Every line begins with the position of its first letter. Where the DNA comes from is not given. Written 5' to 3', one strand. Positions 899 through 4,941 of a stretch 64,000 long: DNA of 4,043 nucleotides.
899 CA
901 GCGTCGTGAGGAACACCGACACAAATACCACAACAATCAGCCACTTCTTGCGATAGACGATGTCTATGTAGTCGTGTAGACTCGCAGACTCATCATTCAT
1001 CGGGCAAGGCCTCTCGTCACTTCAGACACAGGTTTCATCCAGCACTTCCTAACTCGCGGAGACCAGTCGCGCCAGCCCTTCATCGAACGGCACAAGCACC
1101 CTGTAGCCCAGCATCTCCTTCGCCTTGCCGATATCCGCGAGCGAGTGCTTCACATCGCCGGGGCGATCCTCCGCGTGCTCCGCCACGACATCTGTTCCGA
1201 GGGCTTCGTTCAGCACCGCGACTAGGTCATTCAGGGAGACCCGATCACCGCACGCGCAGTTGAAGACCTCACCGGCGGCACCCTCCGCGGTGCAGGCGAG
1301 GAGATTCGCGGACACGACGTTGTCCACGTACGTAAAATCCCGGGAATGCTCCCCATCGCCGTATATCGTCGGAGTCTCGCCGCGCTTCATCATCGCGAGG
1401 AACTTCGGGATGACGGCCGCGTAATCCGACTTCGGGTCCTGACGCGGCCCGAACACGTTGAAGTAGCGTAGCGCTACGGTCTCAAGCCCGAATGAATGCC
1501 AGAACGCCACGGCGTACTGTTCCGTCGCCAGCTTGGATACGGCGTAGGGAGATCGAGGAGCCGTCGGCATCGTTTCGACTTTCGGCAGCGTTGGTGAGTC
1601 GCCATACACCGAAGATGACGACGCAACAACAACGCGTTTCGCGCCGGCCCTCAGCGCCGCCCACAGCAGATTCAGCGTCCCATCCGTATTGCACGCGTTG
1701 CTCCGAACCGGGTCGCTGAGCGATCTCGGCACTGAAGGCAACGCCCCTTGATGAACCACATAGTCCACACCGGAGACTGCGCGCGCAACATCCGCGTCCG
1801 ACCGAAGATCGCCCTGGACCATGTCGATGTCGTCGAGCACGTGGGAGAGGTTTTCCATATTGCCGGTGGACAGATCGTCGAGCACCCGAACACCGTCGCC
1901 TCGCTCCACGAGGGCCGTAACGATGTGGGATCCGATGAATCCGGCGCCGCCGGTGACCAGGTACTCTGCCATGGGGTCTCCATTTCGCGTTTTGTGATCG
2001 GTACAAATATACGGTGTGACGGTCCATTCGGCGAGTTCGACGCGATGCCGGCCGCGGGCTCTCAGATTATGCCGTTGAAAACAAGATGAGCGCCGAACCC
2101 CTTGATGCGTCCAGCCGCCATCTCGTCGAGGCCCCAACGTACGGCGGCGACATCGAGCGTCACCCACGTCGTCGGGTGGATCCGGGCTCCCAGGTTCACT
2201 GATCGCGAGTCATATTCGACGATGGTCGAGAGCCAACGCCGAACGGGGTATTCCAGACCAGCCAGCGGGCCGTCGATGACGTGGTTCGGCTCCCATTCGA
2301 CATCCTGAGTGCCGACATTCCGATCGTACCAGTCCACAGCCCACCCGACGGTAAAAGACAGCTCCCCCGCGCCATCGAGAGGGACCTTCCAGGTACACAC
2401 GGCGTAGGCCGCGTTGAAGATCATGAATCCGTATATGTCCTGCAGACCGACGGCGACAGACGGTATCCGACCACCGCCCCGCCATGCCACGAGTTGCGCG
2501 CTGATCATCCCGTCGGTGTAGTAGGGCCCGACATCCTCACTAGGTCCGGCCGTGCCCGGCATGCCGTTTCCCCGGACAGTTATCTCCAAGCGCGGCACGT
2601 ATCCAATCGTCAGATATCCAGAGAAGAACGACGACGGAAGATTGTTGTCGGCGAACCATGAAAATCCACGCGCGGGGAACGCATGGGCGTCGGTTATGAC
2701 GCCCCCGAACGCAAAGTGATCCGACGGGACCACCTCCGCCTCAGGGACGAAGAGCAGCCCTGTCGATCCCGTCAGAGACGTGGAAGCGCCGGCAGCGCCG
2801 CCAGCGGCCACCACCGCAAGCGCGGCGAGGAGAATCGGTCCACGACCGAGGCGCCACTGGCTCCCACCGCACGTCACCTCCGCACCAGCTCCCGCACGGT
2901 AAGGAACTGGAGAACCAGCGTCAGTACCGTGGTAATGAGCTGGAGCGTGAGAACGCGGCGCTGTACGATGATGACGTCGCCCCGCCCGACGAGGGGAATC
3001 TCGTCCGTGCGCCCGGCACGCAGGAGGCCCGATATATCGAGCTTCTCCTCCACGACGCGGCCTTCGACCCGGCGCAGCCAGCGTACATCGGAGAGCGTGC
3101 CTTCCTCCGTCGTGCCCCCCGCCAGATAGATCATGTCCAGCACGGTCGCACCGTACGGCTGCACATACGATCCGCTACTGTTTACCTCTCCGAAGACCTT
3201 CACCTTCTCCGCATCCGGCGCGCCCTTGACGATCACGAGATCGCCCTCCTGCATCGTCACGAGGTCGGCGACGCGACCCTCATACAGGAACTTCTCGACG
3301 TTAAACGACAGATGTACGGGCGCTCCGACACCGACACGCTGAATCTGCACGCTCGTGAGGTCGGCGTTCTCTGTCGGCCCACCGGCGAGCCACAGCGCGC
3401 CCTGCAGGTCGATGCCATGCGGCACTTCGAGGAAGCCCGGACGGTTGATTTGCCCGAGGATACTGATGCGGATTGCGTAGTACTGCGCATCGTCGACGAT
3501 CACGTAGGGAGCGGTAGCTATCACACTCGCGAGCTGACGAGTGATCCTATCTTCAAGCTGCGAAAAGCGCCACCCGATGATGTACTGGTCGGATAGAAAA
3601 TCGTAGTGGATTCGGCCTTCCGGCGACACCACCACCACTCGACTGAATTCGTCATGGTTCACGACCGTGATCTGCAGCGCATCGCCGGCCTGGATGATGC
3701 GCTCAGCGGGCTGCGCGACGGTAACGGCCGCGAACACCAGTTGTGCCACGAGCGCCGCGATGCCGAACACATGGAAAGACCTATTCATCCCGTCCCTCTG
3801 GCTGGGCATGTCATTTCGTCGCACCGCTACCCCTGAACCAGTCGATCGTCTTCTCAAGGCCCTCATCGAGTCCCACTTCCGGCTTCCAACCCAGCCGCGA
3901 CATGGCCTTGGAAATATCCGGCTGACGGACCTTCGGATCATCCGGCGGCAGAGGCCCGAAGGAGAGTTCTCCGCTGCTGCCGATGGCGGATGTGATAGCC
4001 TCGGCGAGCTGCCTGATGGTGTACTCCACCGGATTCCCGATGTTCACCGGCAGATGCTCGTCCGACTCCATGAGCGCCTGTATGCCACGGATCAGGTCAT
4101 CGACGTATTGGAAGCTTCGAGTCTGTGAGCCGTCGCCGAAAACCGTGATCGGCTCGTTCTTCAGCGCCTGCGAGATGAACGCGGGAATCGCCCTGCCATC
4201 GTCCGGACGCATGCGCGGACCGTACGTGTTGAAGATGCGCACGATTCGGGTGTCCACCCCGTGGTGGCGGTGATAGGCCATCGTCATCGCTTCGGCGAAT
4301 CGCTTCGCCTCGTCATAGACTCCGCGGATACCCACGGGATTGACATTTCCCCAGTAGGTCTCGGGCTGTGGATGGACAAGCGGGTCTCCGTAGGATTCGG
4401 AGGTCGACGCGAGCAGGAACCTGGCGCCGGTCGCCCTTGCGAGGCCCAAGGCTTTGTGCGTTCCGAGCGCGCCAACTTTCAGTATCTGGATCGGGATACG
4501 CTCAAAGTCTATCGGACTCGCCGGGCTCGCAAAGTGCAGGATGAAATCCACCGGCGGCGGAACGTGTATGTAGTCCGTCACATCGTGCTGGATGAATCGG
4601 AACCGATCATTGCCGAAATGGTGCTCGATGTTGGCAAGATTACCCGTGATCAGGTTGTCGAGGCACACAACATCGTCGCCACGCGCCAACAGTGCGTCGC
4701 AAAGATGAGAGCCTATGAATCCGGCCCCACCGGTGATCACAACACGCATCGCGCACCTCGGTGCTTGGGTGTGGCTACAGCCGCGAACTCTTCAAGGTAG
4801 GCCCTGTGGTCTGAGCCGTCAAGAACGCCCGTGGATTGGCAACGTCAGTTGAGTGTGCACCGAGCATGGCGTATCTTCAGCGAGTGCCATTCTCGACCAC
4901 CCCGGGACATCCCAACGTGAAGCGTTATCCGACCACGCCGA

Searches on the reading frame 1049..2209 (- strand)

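Call 55: search_protein_families(library=pfam, proteins=[window:1049-2209:-], max_evalue=0.001)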
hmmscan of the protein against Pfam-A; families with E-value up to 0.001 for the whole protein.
window:1049-2209:- (386 aa): 9 families
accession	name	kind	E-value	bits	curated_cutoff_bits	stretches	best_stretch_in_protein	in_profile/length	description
PF01370.27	Epimerase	-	4.2e-64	216.7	20.9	1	84-319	2-240/240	NAD dependent epimerase/dehydratase family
PF16363.11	GDP_Man_Dehyd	-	1.4e-58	199.4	27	1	84-381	1-331/332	GDP-mannose 4,6 dehydratase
PF01073.25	3Beta_HSD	-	1.7e-28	99.9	22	1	84-307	1-230/280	3-beta hydroxysteroid dehydrogenase/isomerase family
PF02719.21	Polysacc_synt_2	-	4.9e-15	55.9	20.2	1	84-342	2-252/293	Polysaccharide biosynthesis protein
PF13460.12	NAD_binding_10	-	1.7e-12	48.1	27.2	1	87-232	1-130/184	NAD(P)H-binding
PF07993.18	NAD_binding_4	-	3.7e-12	46.4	20.1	1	85-301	1-257/258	Male sterility protein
PF04321.23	RmlD_sub_bind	-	5.3e-08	32.7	27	1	84-254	4-153/287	RmlD substrate binding domain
PF05368.20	NmrA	-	3.9e-05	23.8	27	1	84-198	6-107/298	NmrA-like family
PF00106.31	adh_short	-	0.00066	19.7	26.6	0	84-150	4-80/195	short chain dehydrogenase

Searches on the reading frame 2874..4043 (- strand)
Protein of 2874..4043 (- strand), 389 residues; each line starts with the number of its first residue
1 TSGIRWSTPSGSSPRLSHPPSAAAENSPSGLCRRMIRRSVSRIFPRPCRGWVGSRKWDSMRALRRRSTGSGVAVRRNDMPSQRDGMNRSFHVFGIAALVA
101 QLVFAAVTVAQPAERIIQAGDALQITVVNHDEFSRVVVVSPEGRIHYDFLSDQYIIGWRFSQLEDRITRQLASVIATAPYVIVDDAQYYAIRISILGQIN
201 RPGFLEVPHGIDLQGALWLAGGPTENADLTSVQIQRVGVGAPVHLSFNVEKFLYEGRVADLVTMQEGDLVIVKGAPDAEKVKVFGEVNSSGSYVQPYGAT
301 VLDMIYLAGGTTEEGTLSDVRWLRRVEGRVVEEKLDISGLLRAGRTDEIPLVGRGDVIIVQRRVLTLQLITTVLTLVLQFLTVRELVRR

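Call 55: search_protein_families(library=pfam, proteins=[window:2874-4043:-], max_evalue=0.001)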
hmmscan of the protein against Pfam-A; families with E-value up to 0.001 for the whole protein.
window:2874-4043:- (389 aa): 3 families
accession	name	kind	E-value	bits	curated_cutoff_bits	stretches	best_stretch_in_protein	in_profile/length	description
PF10531.15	SLBB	-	4.9e-19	68.3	27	2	193-242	2-50/55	SLBB domain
PF22461.2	SLBB_2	-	7.7e-17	61.6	27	2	192-272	2-79/79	SLBB domain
PF02563.21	Poly_export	-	7.2e-11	42.6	28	1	110-183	2-74/77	Polysaccharide biosynthesis/export protein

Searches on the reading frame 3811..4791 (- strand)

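Call 55: search_protein_families(library=pfam, proteins=[window:3811-4791:-], max_evalue=0.001)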
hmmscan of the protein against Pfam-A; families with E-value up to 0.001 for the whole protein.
window:3811-4791:- (326 aa): 6 families
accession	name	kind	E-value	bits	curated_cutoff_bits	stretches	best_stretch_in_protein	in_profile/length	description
PF16363.11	GDP_Man_Dehyd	-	1.5e-49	169.7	27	1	19-315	2-332/332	GDP-mannose 4,6 dehydratase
PF01370.27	Epimerase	-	3.9e-47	161.1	20.9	1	17-252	1-240/240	NAD dependent epimerase/dehydratase family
PF01073.25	3Beta_HSD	-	7.4e-10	38.7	22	1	18-233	1-221/280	3-beta hydroxysteroid dehydrogenase/isomerase family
PF02719.21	Polysacc_synt_2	-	3.3e-07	30.2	20.2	0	150-272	132-249/293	Polysaccharide biosynthesis protein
PF07993.18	NAD_binding_4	-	6.1e-07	29.3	20.1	0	81-191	89-209/258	Male sterility protein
PF00106.31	adh_short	-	0.0002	21.3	26.6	1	17-76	3-63/195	short chain dehydrogenase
